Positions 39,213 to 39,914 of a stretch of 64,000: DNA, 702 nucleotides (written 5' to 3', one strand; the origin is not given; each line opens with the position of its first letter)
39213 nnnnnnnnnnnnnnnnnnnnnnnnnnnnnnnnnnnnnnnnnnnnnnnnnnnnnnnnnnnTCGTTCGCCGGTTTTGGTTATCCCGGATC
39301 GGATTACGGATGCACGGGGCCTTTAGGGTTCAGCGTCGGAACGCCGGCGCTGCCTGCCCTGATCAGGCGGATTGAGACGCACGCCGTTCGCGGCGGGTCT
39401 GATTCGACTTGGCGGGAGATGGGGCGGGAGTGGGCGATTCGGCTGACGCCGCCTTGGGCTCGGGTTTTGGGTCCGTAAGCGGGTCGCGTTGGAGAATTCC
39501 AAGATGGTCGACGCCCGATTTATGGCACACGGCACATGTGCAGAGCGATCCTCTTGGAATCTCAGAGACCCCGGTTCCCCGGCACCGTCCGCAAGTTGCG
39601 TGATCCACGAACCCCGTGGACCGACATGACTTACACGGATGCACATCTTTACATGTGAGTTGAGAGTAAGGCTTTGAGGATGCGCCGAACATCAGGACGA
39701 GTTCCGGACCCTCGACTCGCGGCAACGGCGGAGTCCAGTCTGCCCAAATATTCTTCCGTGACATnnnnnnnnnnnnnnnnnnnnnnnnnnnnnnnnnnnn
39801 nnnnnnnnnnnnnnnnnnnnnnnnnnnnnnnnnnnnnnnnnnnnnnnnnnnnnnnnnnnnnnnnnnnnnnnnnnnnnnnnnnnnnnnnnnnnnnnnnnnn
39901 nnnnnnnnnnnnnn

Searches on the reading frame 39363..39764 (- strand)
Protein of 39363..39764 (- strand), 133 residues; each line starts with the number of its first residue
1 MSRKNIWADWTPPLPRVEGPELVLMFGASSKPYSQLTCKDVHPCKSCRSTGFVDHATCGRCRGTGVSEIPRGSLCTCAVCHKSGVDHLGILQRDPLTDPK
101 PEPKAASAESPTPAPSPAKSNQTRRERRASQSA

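Call 4: search_protein_families(library=pfam, proteins=[window:39363-39764:-], max_evalue=10)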
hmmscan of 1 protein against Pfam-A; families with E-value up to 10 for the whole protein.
window:39363-39764:- (133 aa): 1 family
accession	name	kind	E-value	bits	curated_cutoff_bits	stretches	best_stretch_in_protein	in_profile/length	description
PF00684.25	DnaJ_CXXCXGXG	-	4.3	8.1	32.7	1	39-65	39-65/65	DnaJ central domain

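Call 5: search_protein_families(library=phrogs, proteins=[window:39363-39764:-], max_evalue=10)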
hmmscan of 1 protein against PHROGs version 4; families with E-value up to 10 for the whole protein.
window:39363-39764:- (133 aa): 6 families
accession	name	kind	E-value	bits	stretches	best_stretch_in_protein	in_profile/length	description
phrog_14965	-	unknown function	1.1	9.8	1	44-68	105-129/200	-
phrog_14336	-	unknown function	1.6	8.9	1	36-82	138-187/363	-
phrog_26056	-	unknown function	2.6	9.3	0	41-54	20-33/69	-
phrog_3931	-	unknown function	4.3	8.5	2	41-66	29-55/59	-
phrog_19595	-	unknown function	5.5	7.2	1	36-67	192-222/240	-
phrog_26458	-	unknown function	6.3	8.5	1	57-84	3-29/100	-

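Call 7: search_dna_similar(query=window:39363-39764:-, collection=phages, mode=protein, max_evalue=10, max_rows=20)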
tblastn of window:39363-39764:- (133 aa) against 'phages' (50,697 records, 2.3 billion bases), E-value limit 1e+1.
Records with a match: 1; places in all: 1; records where one place covers at least 80% of the query: 0.
Best place of each record, by identity: <60% 1.
By first word of the organism name: uncultured 1.
By host as written in the record: - 1.
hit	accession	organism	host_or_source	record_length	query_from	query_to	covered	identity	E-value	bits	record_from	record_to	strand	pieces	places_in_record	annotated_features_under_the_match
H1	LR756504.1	uncultured phage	metagenomic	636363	43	87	34%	41.7%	3e-1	36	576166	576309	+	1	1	record has no annotation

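Call 9: find_homologous_proteins(query=window:39363-39764:-, max_evalue=1)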
Query window:39363-39764:- (133 aa): 5 proteins with E <= 1 among 18 candidates.
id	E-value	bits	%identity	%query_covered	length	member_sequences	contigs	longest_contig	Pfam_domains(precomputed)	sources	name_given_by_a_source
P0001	4.4e-54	200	73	90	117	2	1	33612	-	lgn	-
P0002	3.4e-50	188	69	74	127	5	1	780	-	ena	-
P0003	7.0e-50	187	66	98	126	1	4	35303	-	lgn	-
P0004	1.4e-49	186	68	90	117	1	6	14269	-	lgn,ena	-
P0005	7.3e-35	138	53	98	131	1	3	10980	-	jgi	jgi:hypothetical protein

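Call 14: find_encoding_contigs(protein=P0003, flank=10000, max_places=4)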
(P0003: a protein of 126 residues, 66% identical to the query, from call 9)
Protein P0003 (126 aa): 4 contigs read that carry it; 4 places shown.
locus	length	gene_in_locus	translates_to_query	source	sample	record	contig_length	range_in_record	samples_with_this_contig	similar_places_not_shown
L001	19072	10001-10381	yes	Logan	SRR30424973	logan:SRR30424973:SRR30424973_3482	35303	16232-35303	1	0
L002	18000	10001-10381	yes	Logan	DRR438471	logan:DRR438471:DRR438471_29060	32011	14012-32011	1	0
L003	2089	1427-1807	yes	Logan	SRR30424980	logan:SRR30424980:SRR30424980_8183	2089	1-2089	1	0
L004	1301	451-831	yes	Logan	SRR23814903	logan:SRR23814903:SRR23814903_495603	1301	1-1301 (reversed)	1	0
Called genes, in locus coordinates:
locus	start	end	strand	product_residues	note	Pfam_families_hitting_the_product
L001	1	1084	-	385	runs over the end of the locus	PF21189:PHA02142, PF09414:RNA_ligase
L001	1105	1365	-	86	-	-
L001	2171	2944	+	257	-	-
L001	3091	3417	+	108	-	-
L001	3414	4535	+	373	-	PF00712:DNA_pol3_beta, PF02767:DNA_pol3_beta_2, PF02768:DNA_pol3_beta_3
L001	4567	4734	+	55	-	-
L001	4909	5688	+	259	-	-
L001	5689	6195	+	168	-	-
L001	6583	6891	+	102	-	-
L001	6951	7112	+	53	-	-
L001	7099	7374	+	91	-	-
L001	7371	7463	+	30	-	-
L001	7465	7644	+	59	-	-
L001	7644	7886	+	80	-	-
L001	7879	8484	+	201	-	PF00436:SSB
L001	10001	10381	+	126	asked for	-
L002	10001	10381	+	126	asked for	-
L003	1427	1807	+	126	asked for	-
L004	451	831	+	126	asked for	-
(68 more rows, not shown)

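Call 16: find_encoding_contigs(protein=P0005, flank=10000, max_places=3)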
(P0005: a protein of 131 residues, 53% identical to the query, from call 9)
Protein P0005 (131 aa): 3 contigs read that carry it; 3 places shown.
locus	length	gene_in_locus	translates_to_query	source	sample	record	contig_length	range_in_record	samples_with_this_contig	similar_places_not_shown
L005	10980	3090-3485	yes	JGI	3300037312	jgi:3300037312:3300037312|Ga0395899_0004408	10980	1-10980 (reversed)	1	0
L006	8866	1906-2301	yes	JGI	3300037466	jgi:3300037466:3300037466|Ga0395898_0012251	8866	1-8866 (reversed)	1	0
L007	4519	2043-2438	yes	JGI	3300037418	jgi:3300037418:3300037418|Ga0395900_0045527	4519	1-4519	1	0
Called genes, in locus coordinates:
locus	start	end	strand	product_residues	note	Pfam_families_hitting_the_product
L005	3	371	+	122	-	?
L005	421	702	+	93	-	PF24729:Acb2_Tad1_hairpin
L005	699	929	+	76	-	-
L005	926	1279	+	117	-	-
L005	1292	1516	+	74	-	-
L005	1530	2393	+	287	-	PF02498:Bro-N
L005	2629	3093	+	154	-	-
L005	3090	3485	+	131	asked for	-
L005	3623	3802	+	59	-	-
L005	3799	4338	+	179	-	-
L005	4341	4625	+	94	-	-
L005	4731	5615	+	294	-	-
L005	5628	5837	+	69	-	-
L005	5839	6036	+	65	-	-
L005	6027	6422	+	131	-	-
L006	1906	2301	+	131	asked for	-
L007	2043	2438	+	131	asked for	-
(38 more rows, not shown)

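Call 17: find_encoding_contigs(protein=P0001, flank=10000, max_places=3)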
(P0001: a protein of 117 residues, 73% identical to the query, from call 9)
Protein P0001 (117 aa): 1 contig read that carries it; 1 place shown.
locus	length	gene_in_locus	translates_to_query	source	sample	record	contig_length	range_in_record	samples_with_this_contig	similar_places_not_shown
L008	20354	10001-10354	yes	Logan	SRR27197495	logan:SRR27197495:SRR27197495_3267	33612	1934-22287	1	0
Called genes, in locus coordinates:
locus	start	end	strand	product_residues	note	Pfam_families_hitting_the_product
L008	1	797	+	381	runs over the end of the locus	PF00712:DNA_pol3_beta, PF02767:DNA_pol3_beta_2, PF02768:DNA_pol3_beta_3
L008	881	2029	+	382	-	-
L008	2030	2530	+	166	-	-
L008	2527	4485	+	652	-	PF00145:DNA_methylase (weak), PF13403:Hint_2, PF14890:Intein_splicing, PF00145:DNA_methylase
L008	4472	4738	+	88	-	-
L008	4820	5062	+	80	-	-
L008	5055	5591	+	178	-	PF00436:SSB, PF22657:SSB_1 (faint)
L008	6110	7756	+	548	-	PF05731:TROVE, PF25045:vWA_Ro60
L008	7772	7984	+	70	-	PF24729:Acb2_Tad1_hairpin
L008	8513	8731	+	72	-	-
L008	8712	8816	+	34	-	-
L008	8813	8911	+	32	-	-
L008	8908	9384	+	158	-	PF12694:cpYpsA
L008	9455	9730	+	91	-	-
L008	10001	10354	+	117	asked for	-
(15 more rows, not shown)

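Call 20: predict_structure(alignment_id=A1)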
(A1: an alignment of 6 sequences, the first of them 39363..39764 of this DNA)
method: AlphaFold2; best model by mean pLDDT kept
length: 133 residues; sequences in the alignment: 6
mean_pLDDT: 46.5   pTM: 0.16
mean pLDDT of the five models: 46.5, 46.4, 46.4, 44.1, 43.7
residues with pLDDT >= 90: 0; 70-90: 0; 50-70: 33; < 50: 100
segments of 3 or more residues with pLDDT < 50: 17-31, 33-43, 48-57, 62-95, 97-102, 104-122
pLDDT, mean of each block of 10 residues (from residue 1): 60 55 43 48 50 46 42 38 40 44 41 41 55 51
secondary structure, 60 per line:
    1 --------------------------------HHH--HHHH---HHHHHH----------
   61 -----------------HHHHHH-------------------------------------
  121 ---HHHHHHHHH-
elements in order: H38-41 H45-50 H78-83 H124-132

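Call 24: search_solved_structures(query=A1, max_evalue=10, show_alignments=3)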
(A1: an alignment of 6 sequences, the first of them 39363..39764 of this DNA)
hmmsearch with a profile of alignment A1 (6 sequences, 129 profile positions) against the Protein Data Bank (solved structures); distinct sequences matched with E-value up to 10: 4.
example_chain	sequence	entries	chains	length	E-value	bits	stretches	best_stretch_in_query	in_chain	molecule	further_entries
2bx9_A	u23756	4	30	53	0.017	18.5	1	43-69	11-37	TRYPTOPHAN RNA-BINDING ATTENUATOR PROTEIN-INHIBITORY PROTEIN | Anti-TRAP regulator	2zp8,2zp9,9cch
2ctt_A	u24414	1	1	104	0.022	18.1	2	22-84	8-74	DnaJ homolog subfamily A member 3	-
1exk_A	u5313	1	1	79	0.45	13.9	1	43-66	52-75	DNAJ PROTEIN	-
7ubj_A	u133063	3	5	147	4.1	10.8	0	46-71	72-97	Antitermination protein Q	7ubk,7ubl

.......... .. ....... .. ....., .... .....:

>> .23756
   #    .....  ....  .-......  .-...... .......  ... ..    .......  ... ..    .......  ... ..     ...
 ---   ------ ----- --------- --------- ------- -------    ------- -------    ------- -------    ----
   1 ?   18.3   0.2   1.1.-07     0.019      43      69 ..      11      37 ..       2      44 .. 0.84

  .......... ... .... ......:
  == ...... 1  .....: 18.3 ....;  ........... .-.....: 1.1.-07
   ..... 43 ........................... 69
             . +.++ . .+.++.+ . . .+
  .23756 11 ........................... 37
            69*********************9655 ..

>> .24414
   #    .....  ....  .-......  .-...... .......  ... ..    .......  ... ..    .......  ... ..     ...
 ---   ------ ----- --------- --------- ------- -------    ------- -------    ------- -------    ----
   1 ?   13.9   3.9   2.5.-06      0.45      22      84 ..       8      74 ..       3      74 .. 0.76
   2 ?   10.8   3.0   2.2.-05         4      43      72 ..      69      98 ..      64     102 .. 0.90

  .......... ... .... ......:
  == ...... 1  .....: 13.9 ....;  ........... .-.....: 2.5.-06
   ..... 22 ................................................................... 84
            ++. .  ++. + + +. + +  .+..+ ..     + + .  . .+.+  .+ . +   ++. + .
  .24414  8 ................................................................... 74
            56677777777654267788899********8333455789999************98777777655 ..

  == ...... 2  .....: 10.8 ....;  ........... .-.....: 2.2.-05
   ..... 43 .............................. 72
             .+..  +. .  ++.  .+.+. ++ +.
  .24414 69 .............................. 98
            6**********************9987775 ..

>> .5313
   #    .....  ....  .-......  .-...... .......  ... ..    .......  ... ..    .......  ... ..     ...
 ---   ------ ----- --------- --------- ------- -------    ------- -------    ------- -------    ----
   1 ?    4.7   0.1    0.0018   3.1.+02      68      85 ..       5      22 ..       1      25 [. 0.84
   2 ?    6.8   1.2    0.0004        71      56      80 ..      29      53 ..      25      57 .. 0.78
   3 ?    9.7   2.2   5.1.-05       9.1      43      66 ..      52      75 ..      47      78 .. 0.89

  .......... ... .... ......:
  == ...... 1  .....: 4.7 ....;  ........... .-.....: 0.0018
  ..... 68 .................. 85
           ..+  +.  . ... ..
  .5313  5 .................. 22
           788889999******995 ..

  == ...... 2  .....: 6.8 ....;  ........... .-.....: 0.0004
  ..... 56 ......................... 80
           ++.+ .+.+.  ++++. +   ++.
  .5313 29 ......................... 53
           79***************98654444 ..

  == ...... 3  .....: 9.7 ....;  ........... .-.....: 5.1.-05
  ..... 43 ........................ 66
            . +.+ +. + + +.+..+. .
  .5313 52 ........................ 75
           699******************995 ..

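Call 31: find_related_loci(query=A1, collection=viral_contigs, flank=6000)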
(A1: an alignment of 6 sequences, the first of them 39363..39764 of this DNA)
Query A1 (133 aa) in viral_contigs; peptide patterns used: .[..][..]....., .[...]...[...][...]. (x = any residue, [..] = any of these).
34 stretches matched a pattern, but none encodes a relative of the query by tblastn (E <= 1e-3).

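Call 32: find_related_loci(query=A1, collection=genome_contigs, flank=6000)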
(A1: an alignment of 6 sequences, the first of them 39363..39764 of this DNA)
Query A1 (133 aa) in genome_contigs; peptide patterns used: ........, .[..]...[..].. (x = any residue, [..] = any of these).
49 stretches matched a pattern, but none encodes a relative of the query by tblastn (E <= 1e-3).

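Call 34: find_related_loci(query=A1, collection=metagenome_contigs, flank=6000)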
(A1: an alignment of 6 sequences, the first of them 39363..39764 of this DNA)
Query A1 (133 aa) in metagenome_contigs; peptide patterns used: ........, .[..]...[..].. (x = any residue, [..] = any of these).
71 stretches matched a pattern, but none encodes a relative of the query by tblastn (E <= 1e-3).

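Call 65: find_encoding_contigs(protein=P0004, flank=3000, max_places=2)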
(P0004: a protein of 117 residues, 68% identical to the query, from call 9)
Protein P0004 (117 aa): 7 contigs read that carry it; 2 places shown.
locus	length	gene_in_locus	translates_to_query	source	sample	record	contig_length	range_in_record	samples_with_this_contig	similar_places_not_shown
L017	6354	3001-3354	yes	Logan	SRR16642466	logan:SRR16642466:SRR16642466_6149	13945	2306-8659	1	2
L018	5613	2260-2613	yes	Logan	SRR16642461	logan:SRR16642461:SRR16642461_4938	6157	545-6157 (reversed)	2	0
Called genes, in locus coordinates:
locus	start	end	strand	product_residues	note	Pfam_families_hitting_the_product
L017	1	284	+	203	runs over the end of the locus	PF00436:SSB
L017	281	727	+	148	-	-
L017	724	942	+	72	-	-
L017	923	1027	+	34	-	-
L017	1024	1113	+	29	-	-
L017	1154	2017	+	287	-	-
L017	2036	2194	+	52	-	-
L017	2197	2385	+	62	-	-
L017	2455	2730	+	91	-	-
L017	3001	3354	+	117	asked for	-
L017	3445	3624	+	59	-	-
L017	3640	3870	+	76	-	-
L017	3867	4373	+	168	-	-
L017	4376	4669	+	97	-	-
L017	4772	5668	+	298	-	-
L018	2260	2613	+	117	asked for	-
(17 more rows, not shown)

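Call 78: search_protein_families(library=pfam, alignment_id=A4, max_evalue=10)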
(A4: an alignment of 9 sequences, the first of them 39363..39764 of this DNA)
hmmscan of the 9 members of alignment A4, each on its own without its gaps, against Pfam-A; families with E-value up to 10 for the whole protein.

A. member 1, window:39363-39764:- (133 aa): 1 family
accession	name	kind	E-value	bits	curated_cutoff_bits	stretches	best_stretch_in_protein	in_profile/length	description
PF00684.25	DnaJ_CXXCXGXG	-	4.3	8.1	32.7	1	39-65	39-65/65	DnaJ central domain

B. families by the number of members that match (of 9 scanned): 10 families
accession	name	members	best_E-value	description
PF00684.25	DnaJ_CXXCXGXG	7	0.46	DnaJ central domain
PF15777.11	Anti-TRAP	4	0.0045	Tryptophan RNA-binding attenuator protein inhibitory protein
PF03589.19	Antiterm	2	0.83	Antitermination protein Q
PF18973.5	CBL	1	0.094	Putative Chitin binding like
PF22415.1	PSV_ORF131-like_dom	1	0.16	PSV_Hypothetical protein ORF131-like domain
PF18912.6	DZR_2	1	0.28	Double zinc ribbon domain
PF23733.2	GRXCR1-2_C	1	0.4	GRXCR1/2, C-terminal domain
PF04805.17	Pox_E10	1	3.8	E10-like protein conserved region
PF08063.17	Zn_ribbon_PADR1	1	3.9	PADR1 domain, zinc ribbon fold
PF14354.12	Lar_restr_allev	1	6.3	Restriction alleviation protein Lar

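Call 83: search_protein_representatives(alignment_id=A1)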
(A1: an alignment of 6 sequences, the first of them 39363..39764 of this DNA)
Query: 6 sequences, 129 profile positions. Proteins with E-value up to 0.001 (for the whole library): 185; up to 1e-10: 29; up to 1e-30: 2. The best 150 are listed.
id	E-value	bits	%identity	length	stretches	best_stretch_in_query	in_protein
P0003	1.2e-67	242.1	-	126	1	1-128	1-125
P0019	6.6e-31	123.3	-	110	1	6-106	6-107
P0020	5.6e-27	110.6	-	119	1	14-126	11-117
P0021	2.5e-26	108.5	-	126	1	9-126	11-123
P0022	2.4e-24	102.1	-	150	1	10-123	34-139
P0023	1.5e-21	93.1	-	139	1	19-119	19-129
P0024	3.8e-21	91.8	-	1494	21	70-87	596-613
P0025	2.6e-18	82.6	-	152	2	69-124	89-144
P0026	3.4e-18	82.2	-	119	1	21-125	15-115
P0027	2.1e-16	76.4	-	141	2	68-120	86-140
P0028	2.2e-16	76.4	-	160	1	19-121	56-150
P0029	2.5e-16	76.2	-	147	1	1-111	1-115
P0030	7.7e-15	71.4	-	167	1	15-96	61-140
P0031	9.4e-15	71.1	-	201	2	8-53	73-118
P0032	2.4e-14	69.8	-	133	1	1-119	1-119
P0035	2.3e-13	66.6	-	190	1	69-126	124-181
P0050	3.8e-10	56.2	-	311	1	51-125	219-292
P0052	7.8e-10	55.2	-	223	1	69-127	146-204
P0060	1.7e-09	54.1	-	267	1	56-125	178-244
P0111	6.6e-07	45.7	-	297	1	54-125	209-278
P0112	7.0e-07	45.7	-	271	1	68-125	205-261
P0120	1.1e-06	45.0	-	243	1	68-123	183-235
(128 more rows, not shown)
